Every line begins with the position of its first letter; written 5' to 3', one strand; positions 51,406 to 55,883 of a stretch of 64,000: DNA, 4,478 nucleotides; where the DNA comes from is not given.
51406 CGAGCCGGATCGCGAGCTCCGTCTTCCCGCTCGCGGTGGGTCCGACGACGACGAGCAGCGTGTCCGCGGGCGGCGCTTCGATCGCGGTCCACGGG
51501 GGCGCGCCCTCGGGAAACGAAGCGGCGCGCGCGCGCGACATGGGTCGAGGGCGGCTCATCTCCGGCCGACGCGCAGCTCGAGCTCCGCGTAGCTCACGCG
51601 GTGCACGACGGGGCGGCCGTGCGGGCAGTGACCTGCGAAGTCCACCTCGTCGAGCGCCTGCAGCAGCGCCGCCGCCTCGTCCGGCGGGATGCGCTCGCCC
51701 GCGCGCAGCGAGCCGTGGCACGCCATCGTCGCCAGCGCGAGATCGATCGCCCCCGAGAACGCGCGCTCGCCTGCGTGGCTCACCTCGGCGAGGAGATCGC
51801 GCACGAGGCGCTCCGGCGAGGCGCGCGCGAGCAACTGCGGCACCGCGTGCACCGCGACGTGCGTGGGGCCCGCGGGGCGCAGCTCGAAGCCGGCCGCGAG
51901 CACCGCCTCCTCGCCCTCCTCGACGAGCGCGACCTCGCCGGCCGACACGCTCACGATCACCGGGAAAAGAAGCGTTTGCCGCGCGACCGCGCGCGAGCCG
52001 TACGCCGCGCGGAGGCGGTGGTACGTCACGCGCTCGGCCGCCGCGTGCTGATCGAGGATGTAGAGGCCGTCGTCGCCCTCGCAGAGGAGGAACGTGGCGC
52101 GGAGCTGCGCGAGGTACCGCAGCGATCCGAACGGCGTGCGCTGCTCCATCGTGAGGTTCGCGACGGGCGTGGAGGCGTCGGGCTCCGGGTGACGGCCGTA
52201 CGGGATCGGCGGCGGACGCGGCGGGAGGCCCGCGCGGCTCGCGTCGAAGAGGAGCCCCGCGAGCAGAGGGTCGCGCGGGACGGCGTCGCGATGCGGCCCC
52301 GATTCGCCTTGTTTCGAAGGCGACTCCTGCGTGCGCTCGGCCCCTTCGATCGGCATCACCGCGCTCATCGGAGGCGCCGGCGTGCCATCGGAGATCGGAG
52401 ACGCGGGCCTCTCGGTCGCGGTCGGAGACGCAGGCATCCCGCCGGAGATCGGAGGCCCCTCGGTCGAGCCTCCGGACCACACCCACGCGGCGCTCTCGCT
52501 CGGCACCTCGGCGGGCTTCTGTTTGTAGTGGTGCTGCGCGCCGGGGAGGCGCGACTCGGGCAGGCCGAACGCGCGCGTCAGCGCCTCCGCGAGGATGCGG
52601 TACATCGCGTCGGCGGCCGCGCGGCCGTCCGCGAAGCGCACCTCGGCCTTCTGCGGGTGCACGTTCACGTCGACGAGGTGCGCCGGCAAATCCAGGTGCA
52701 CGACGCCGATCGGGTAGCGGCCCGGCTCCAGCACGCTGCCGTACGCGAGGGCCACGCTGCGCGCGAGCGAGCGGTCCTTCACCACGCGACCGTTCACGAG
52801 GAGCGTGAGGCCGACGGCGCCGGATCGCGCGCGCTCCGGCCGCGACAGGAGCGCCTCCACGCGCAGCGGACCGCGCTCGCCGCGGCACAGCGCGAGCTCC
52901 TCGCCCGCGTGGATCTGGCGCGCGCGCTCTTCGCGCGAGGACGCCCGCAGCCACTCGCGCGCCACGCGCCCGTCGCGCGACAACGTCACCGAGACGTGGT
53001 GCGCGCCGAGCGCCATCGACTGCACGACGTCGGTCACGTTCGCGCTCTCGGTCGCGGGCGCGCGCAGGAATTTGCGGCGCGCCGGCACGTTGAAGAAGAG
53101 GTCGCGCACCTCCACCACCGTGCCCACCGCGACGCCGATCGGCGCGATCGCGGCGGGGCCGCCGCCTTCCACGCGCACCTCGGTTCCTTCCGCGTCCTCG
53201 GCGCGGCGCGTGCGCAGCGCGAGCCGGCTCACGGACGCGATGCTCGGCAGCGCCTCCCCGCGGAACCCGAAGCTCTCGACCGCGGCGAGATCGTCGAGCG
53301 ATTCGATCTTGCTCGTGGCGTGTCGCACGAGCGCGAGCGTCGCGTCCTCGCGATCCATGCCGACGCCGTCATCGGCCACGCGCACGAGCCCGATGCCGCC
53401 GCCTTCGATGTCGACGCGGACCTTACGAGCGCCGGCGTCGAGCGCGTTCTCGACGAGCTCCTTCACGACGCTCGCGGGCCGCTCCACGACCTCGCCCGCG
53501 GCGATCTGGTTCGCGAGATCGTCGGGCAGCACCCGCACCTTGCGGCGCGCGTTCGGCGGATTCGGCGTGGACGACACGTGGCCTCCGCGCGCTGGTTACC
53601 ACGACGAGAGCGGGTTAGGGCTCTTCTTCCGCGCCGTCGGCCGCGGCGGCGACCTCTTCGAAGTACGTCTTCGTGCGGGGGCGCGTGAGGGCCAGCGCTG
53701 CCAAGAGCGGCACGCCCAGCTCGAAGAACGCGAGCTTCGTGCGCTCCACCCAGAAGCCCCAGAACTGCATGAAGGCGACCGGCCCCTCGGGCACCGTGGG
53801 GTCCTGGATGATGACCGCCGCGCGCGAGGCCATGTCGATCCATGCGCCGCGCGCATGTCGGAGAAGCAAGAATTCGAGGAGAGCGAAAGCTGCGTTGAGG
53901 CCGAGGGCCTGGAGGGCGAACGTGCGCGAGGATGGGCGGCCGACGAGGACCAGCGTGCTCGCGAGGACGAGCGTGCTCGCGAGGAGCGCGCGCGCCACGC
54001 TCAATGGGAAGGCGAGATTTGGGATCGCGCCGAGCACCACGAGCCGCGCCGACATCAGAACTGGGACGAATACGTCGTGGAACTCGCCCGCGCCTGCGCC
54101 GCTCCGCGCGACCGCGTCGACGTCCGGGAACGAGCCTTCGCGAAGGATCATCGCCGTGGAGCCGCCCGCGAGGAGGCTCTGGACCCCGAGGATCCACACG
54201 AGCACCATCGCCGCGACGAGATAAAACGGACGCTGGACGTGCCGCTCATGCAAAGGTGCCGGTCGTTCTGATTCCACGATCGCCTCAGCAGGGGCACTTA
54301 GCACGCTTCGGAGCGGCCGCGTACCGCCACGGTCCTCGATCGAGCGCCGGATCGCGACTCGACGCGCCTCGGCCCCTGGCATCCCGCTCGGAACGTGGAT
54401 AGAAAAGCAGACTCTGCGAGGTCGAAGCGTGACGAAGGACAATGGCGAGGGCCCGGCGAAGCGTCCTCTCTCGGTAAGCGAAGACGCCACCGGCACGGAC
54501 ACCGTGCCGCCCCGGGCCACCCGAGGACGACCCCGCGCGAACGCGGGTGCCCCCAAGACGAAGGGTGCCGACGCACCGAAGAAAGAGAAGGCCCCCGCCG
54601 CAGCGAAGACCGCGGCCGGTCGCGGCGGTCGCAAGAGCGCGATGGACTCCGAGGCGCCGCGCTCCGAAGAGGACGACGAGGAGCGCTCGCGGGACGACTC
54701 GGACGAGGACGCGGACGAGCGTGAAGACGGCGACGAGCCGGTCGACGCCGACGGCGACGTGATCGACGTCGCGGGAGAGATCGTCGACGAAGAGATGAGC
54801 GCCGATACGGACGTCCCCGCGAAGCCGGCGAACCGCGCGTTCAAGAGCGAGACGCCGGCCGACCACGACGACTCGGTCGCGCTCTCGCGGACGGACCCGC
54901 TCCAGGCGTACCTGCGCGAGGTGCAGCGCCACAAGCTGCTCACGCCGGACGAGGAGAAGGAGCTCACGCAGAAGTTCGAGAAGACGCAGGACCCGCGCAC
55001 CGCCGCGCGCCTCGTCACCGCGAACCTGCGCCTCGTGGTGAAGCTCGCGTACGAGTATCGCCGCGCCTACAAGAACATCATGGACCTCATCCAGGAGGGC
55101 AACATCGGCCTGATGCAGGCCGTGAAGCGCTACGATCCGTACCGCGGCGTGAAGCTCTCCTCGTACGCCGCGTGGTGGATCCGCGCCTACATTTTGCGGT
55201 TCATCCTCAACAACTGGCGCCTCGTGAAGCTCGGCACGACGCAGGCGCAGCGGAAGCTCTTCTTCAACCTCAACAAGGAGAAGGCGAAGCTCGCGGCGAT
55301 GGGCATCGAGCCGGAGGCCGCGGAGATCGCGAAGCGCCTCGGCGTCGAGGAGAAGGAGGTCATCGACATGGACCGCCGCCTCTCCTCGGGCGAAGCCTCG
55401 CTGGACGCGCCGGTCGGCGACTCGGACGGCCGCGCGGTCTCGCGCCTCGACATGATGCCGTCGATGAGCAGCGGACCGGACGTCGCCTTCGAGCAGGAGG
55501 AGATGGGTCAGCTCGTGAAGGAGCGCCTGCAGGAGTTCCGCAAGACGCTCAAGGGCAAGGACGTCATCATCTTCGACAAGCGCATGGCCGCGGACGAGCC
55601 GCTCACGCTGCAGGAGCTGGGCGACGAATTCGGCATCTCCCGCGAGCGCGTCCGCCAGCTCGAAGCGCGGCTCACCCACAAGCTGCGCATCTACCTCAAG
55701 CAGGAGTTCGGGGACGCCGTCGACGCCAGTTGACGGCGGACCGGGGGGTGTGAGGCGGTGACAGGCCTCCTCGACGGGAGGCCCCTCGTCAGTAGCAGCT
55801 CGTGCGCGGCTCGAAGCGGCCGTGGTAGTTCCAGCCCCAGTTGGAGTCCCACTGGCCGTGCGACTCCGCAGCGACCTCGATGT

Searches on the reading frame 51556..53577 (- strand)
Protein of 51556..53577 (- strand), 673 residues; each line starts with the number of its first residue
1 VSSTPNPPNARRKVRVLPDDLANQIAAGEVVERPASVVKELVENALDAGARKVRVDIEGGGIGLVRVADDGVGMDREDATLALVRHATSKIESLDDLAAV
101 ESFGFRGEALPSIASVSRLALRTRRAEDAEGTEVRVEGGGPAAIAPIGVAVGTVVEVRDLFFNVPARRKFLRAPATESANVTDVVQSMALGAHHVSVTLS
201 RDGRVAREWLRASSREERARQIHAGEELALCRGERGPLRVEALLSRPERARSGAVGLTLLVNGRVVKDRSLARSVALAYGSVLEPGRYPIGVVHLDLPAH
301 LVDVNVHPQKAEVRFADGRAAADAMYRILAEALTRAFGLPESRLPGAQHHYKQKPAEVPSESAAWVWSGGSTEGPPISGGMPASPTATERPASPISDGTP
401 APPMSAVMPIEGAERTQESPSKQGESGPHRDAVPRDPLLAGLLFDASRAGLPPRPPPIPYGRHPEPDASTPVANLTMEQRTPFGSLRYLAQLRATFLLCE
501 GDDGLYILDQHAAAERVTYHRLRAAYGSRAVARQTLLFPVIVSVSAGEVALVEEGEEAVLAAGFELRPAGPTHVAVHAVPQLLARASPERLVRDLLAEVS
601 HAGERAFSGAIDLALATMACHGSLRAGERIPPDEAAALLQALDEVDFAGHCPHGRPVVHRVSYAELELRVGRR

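Call 15: search_protein_families(library=pfam, proteins=[window:51556-53577:-], max_evalue=0.00001)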
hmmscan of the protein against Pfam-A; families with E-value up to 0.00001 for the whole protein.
window:51556-53577:- (673 aa): 4 families
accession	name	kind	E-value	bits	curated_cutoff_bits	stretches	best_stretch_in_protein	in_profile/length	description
PF08676.16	MutL_C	-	3.9e-38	130.8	25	1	489-629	1-141/142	MutL C terminal dimerisation domain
PF01119.25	DNA_mis_repair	-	8.4e-25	87.2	26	1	230-333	15-118/119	DNA mismatch repair protein, C-terminal domain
PF13589.12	HATPase_c_3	-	3.9e-08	33.9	25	1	35-127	4-96/137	Histidine kinase-, DNA gyrase B-, and HSP90-like ATPase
PF02518.31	HATPase_c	-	2e-06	28.7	26.4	1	32-81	4-56/111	Histidine kinase-, DNA gyrase B-, and HSP90-like ATPase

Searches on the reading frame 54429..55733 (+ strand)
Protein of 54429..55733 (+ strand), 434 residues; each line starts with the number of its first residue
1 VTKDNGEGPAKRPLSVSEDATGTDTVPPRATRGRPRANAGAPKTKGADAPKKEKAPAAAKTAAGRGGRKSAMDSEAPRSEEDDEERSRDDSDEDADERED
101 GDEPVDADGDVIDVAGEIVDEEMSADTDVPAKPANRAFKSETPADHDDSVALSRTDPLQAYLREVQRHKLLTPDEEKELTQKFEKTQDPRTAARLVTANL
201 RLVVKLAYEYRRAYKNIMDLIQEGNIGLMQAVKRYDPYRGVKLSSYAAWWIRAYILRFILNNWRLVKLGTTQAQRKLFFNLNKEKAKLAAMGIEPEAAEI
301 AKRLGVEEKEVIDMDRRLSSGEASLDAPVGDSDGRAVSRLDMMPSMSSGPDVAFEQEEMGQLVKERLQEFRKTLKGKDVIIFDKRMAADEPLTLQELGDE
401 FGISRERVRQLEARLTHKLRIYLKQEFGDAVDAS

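Call 15: search_protein_families(library=pfam, proteins=[window:54429-55733:+], max_evalue=0.00001)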
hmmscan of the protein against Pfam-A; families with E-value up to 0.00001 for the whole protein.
window:54429-55733:+ (434 aa): 3 families
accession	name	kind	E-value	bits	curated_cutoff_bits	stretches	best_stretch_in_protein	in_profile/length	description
PF04542.20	Sigma70_r2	-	2.8e-18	65.9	24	1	195-264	1-70/71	Sigma-70 region 2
PF04545.22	Sigma70_r4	-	2.1e-10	40.4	24.1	1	389-420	18-49/50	Sigma-70, region 4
PF00140.25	Sigma70_r1_2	-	7.4e-10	39.1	22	1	156-185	1-30/34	Sigma-70 factor, region 1.2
